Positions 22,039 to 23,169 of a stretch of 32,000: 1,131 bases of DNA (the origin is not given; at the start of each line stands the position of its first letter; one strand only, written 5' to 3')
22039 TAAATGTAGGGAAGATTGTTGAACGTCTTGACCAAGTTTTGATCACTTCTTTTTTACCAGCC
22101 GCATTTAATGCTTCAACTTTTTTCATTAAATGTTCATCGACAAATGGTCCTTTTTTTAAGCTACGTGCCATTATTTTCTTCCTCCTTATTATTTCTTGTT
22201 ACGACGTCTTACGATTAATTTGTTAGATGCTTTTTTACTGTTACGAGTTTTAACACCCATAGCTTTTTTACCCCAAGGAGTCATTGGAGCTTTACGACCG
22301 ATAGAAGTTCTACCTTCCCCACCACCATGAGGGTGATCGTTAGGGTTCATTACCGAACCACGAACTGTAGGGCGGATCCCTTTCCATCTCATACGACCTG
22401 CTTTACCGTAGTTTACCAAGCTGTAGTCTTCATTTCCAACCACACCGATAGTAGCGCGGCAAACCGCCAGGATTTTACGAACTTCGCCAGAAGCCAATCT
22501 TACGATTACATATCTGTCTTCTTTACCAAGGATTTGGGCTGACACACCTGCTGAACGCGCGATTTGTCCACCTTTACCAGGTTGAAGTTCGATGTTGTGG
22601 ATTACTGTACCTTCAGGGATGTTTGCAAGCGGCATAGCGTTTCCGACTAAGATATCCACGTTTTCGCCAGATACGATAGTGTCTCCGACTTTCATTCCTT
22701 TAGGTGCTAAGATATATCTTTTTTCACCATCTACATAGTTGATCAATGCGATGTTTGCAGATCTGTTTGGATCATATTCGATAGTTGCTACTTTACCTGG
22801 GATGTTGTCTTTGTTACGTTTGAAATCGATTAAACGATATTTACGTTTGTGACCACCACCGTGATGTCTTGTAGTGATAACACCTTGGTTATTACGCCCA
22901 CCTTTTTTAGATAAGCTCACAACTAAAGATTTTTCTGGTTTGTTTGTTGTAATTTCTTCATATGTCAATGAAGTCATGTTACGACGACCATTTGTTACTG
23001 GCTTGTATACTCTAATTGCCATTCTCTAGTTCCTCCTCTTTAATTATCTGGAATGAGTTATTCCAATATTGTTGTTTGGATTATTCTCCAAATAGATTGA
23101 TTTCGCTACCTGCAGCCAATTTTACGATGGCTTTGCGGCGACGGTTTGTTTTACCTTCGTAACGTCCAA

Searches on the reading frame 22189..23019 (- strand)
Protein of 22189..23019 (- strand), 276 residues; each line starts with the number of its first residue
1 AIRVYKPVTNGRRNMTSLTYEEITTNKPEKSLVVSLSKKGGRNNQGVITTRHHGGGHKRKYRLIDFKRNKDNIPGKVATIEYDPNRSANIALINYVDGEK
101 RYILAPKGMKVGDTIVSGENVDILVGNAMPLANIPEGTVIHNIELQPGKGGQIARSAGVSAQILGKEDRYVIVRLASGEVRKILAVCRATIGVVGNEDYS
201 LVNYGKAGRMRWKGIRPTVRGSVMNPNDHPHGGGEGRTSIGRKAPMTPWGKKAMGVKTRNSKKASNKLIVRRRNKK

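Call 31: list_cluster_members(proteins=[P0004, P0007, P0008, P0012, P0020, P0024, window:22189-23019:-, window:14614-15894:-])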
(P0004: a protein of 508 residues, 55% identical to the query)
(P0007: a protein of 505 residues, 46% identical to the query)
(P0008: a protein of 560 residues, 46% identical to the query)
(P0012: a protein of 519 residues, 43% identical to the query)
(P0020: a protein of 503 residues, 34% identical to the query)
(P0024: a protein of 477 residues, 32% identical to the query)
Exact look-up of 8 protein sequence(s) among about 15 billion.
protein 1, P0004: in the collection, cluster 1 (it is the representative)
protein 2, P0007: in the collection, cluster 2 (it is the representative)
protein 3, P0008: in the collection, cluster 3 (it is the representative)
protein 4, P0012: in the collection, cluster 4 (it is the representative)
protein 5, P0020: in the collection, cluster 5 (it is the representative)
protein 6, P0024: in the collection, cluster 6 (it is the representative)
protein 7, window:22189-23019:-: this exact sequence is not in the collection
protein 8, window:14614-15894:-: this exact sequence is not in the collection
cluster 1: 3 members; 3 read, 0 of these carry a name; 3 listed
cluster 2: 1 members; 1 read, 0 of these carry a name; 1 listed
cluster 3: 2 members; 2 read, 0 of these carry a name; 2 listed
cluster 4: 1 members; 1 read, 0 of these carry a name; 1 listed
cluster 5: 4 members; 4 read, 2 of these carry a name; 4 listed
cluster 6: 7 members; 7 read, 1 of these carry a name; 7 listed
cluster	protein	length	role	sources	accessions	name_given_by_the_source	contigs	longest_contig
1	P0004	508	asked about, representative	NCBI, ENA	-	-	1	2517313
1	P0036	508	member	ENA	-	-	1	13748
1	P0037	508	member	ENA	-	-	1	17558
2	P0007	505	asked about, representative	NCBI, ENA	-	-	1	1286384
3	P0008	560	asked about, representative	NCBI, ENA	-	-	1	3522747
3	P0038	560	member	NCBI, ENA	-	-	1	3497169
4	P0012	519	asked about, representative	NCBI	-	-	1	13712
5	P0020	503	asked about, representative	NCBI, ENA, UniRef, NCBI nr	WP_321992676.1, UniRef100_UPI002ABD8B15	FkbM family methyltransferase [Marispirochaeta aestuarii] | FkbM family methyltransferase n=1 Tax=Marispirochaeta aestuarii TaxID=1963862 ...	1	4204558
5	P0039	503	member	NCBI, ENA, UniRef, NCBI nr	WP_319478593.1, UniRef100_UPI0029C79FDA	FkbM family methyltransferase [Marispirochaeta aestuarii] | FkbM family methyltransferase n=1 Tax=Marispirochaeta aestuarii TaxID=1963862 ...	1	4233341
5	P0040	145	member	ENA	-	-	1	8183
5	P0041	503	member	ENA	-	-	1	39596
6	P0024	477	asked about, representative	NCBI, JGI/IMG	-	FkbM family methyltransferase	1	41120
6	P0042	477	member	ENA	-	-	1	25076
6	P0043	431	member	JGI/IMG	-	-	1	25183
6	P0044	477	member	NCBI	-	-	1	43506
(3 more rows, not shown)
